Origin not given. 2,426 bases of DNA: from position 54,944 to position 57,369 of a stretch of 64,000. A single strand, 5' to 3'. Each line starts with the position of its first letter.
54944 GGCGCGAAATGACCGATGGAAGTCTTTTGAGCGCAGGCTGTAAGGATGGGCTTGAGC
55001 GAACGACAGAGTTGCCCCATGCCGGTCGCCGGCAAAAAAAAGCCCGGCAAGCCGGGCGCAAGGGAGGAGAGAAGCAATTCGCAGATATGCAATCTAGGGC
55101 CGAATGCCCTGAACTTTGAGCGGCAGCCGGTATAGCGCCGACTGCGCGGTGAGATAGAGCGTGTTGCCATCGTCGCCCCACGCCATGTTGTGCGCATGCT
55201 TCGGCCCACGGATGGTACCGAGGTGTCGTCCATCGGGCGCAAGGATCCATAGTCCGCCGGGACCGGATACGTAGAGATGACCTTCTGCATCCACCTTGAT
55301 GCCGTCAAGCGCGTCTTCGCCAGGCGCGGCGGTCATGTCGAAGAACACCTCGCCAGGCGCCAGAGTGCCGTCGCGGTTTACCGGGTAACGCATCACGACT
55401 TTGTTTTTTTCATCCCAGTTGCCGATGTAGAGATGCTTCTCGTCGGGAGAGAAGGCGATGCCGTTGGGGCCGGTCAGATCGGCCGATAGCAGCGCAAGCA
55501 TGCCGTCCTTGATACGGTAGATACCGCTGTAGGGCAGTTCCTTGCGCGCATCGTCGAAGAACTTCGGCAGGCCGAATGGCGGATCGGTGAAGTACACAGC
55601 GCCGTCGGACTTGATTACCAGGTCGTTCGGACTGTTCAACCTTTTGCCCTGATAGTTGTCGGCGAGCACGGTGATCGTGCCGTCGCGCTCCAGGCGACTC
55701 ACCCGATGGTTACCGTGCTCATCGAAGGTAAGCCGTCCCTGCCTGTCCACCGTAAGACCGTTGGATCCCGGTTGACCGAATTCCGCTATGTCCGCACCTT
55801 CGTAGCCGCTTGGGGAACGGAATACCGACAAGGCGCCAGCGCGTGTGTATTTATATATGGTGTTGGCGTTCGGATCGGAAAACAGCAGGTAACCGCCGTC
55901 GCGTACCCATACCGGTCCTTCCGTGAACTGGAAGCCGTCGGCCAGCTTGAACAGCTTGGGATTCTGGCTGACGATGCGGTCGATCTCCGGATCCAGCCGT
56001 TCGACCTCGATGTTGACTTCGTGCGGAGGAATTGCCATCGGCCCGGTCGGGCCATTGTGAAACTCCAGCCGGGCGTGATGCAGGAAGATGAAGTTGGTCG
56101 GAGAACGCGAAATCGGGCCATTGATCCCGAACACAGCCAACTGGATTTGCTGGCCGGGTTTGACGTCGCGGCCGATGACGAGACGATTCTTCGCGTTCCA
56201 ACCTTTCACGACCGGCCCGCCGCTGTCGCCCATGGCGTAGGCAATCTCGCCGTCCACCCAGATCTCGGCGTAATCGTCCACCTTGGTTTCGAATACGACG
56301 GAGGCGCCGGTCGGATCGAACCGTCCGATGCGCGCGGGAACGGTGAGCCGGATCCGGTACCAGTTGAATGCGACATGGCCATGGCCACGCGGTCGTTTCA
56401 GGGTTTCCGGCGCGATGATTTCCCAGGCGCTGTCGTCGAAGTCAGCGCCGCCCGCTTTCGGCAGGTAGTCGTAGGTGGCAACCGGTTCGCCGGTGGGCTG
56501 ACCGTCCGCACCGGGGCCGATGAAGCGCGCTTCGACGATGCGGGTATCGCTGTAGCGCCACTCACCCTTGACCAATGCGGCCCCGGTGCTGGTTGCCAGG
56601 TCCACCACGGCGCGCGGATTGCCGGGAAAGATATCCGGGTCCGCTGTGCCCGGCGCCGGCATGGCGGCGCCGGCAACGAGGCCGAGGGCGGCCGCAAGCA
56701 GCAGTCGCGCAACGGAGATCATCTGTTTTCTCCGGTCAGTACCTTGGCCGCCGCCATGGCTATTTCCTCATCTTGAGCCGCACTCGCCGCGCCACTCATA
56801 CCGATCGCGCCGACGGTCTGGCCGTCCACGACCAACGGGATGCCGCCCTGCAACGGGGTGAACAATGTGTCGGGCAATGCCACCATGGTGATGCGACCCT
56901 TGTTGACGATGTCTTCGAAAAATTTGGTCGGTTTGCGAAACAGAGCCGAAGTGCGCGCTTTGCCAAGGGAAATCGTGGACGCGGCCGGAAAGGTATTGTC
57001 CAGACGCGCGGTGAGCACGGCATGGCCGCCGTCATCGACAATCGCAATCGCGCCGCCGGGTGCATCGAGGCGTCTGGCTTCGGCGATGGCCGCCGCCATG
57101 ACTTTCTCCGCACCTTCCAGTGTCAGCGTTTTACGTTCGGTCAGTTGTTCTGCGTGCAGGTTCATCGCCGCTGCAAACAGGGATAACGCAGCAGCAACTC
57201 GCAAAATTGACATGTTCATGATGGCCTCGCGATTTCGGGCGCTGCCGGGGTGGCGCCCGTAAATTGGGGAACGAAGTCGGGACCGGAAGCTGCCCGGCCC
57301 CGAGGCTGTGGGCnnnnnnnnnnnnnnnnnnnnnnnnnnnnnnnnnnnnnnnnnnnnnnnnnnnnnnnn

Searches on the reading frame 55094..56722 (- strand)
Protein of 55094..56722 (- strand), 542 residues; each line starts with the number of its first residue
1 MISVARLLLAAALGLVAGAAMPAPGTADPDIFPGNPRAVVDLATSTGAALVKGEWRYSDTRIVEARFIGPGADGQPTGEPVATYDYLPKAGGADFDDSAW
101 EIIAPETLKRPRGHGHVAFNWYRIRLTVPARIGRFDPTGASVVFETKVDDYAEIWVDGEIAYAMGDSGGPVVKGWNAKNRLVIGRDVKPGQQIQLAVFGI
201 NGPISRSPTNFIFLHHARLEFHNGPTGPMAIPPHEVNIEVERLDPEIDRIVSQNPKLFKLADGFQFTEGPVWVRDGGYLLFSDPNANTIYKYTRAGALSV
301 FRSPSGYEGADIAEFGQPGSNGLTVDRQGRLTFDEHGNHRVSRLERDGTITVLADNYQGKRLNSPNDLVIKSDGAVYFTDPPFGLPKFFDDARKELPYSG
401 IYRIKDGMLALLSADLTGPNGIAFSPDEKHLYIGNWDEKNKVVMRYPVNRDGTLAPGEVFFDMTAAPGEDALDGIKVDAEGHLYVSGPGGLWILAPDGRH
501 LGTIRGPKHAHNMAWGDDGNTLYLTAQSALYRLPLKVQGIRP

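Call 7: search_protein_families(library=pfam, max_evalue=0.01, proteins=[window:55094-56722:-])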
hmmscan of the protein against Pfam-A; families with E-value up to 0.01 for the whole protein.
window:55094-56722:- (542 aa): 3 families
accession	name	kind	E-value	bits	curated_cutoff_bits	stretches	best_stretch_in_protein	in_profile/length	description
PF08450.18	SGL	-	2.2e-37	129.4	26.3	1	266-526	1-244/246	SMP-30/Gluconolactonase/LRE-like region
PF03088.22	Str_synth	-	0.00067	20.2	25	0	368-436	3-76/89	Strictosidine synthase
PF24684.1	Vgb_lyase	-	0.0037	16.6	50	0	319-379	98-155/290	Virginiamycin B lyase family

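Call 8: search_protein_families(library=ncbifam, max_evalue=0.01, proteins=[window:55094-56722:-])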
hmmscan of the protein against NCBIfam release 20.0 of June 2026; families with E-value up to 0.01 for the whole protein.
window:55094-56722:- (542 aa): 1 family
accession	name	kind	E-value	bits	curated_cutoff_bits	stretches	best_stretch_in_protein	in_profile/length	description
NF033206.1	ScyE_fam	subfamily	9.3e-07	28.7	80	0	322-381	257-320/333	ScyD/ScyE family protein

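Call 18: find_related_loci(query=window:55094-56722:-, collection=genome_contigs, flank=10000)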
Query window:55094-56722:- (542 aa) in genome_contigs; peptide patterns used: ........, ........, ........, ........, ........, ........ (x = any residue, [..] = any of these).
481 stretches matched a pattern; 167 encode a relative of the query (tblastn E <= 1e-3); the best 80 are kept; 80 distinct loci.
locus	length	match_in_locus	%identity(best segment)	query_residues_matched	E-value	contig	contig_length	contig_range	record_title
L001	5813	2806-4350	72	30-542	0e+0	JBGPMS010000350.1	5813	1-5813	MAG: Gammaproteobacteria bacterium isolate OBJ_0618_7090110_232 k141_3801128_length_5813_cov_32.5074, whole genome shotg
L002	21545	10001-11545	69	29-542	0e+0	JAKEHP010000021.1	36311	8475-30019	MAG: Candidatus Methylomirabilota bacterium isolate PMV_7_maxbin.006 PMV_7_maxbin.006.k101_19993, whole genome shotgun s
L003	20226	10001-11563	71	27-542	0e+0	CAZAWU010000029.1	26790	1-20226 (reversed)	MAG TPA_asm: uncultured Burkholderiales bacterium isolate SRP237561_co1_233 genome assembly, contig: NODE_2757_length_26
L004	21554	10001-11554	73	27-542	0e+0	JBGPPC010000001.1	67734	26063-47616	MAG: Gammaproteobacteria bacterium isolate OBJ2_061818_050_23 k141_736404_length_67734_cov_16.2288, whole genome shotgun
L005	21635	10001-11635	68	3-542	0e+0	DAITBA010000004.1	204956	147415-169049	MAG TPA_asm: Rhodocyclaceae bacterium isolate CTOTU46452 NODE_9_length_204956_cov_16.063216, whole genome shotgun sequen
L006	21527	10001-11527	70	34-542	0e+0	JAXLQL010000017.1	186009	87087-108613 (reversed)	MAG: Bryobacteraceae bacterium isolate STL-ACI2 C1.117.fa-17, whole genome shotgun sequence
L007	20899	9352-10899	69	26-542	0e+0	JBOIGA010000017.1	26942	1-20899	MAG: Burkholderiales bacterium isolate SD8061_metabat2.bin.3 NODE_184_length_26942_cov_1.171173, whole genome shotgun se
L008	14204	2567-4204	66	1-542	0e+0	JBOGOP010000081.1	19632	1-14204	MAG: Pyrinomonadaceae bacterium isolate SE1493_metabat2.bin.15 NODE_314_length_19632_cov_1.445527, whole genome shotgun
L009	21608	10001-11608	67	7-542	0e+0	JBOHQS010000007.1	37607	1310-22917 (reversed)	MAG: Candidatus Methylomirabilales bacterium isolate SE1492_maxbin2.bin.0 NODE_38_length_37607_cov_4.012433, whole genom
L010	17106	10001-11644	65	1-542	0e+0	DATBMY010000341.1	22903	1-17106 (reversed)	MAG TPA_asm: Blastocatellia bacterium isolate SMAG_U4010 k141_1819220, whole genome shotgun sequence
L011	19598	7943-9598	65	5-542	0e+0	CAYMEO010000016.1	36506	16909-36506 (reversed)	MAG TPA_asm: uncultured Spirochaetia bacterium isolate binchicken_co71_42 genome assembly, contig: NODE_459_length_36506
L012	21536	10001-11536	68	36-542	0e+0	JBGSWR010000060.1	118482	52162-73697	MAG: Pyrinomonadaceae bacterium isolate JTS-RE45 k141_4397795, whole genome shotgun sequence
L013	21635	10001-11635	65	1-542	0e+0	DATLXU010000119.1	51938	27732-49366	MAG TPA_asm: Blastocatellia bacterium isolate SMAG_U13254 k141_452665, whole genome shotgun sequence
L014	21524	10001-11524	69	36-542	0e+0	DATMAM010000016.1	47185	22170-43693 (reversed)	MAG TPA_asm: Candidatus Acidiferrales bacterium isolate SMAG_U13326 k141_86622, whole genome shotgun sequence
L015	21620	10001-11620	64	1-542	0e+0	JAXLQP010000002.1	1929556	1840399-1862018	MAG: Blastocatellia bacterium isolate STL-ACI6 C1.198.fa-2, whole genome shotgun sequence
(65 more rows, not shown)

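Call 51: search_solved_structures(query=window:55094-56722:-, max_evalue=0.001)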
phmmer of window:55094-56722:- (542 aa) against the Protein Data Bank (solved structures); distinct sequences matched with E-value up to 0.001: 30.
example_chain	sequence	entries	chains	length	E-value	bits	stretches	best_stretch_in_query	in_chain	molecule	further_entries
3e5z_A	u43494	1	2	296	3.1e-38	135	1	254-540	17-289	putative Gluconolactonase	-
3dr2_A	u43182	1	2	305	4.6e-37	131.1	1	256-535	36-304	Exported gluconolactonase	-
3wwa_A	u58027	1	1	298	1.4e-20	76.7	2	316-381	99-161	Pizza7H protein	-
3ww9_A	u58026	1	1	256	7.3e-16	61.1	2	317-381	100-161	pizza6 protein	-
7zcj_A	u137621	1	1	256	1.8e-14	56.5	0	319-381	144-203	Pizza6-TNH-TSH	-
6f0s_A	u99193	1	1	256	3.3e-13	52.4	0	319-381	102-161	Pizza6-SYW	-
7zph_A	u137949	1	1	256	1.8e-12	49.9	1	296-383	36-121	Pizza6-TNK-RSH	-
6qsd_A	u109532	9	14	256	1.8e-12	49.9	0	319-381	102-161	Pizza6S | Pizza6-S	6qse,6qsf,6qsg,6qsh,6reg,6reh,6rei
6f0t_A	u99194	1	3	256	2e-12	49.8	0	320-381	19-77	Pizza6-SFW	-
6rej_A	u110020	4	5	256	2.3e-12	49.6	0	319-381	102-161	Pizza6-SH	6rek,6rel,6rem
6ren_A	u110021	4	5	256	3.5e-12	49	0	319-381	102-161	3fPizza6-SH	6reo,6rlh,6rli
6i38_A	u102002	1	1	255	5.5e-12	48.3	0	320-381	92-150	nv2Pizza6-AYW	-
7zq2_A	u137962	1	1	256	8.3e-12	47.7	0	320-381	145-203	Pizza6-RSH-TSH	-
6i37_A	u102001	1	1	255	1.2e-11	47.2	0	319-381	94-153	nv1Pizza6-AYW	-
7zqg_A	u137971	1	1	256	1.3e-11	47.1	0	319-381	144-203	Pizza6-KSH-TSH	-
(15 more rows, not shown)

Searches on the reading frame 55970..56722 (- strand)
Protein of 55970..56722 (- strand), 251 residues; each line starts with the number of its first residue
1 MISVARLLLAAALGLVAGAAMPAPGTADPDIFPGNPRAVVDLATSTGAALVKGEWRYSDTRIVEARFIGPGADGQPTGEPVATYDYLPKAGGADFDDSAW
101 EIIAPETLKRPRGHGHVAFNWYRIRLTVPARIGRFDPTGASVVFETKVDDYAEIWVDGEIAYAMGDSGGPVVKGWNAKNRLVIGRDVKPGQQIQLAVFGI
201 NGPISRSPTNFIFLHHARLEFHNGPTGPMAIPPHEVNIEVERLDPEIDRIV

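Call 67: search_protein_families(library=pfam, max_evalue=5, proteins=[window:55970-56722:-])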
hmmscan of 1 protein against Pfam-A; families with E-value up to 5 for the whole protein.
seq(251 aa): 2 families
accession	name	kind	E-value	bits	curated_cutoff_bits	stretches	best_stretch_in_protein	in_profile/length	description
PF24114.1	DUF7388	-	0.035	14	27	1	123-163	53-93/251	Family of unknown function (DUF7388)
PF13985.11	YbgS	-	0.36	11.5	27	1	3-28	3-28/124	YbgS-like protein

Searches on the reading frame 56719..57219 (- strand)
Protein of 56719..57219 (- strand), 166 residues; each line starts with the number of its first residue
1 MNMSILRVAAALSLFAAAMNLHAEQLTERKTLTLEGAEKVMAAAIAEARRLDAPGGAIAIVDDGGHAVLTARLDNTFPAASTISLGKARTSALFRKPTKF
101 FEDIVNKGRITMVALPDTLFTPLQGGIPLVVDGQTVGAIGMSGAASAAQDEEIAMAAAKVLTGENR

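Call 7: search_protein_families(library=pfam, max_evalue=0.01, proteins=[window:56719-57219:-])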
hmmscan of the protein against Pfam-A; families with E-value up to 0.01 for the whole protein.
window:56719-57219:- (166 aa): 2 families
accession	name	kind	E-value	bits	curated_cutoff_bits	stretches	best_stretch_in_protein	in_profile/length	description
PF03928.20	HbpS-like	-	8.4e-30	103.9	25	1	32-158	1-127/128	Haem degrading protein HbpS-like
PF13185.12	GAF_2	-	1.2e-05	26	28.6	1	38-152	5-120/136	GAF domain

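Call 8: search_protein_families(library=ncbifam, max_evalue=0.01, proteins=[window:56719-57219:-])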
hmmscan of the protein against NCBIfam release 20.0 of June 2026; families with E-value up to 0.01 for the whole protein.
window:56719-57219:- (166 aa): 1 family
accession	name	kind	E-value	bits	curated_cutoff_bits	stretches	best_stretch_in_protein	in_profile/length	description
NF007275.0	PRK09732.1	equivalog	1.1e-29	102.9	246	1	37-162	12-133/134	hypothetical protein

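Call 50: search_solved_structures(query=window:56719-57219:-, max_evalue=0.001)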
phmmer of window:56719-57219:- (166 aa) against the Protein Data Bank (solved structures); distinct sequences matched with E-value up to 0.001: 7.
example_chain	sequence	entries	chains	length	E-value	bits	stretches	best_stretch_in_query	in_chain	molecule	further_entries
4bmw_A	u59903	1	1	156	4e-12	49.7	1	16-161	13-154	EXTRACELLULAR HAEM-BINDING PROTEIN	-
3fpv_A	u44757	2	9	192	6.8e-12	48.9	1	18-161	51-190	Extracellular haem-binding protein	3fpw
2a2l_A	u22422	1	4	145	2.8e-11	46.9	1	29-157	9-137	unknown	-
6bws_A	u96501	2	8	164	1.2e-10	44.9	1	31-161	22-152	Glycolate utilization protein | Efga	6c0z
9jth_A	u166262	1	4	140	1.6e-07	34.8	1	56-162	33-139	NahX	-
5cx7_A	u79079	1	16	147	8.4e-07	32.4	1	32-159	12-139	ATP:cob(I)alamin adenosyltransferase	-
4nkp_A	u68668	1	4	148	2.1e-06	31.1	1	25-156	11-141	putative extracellular heme-binding protein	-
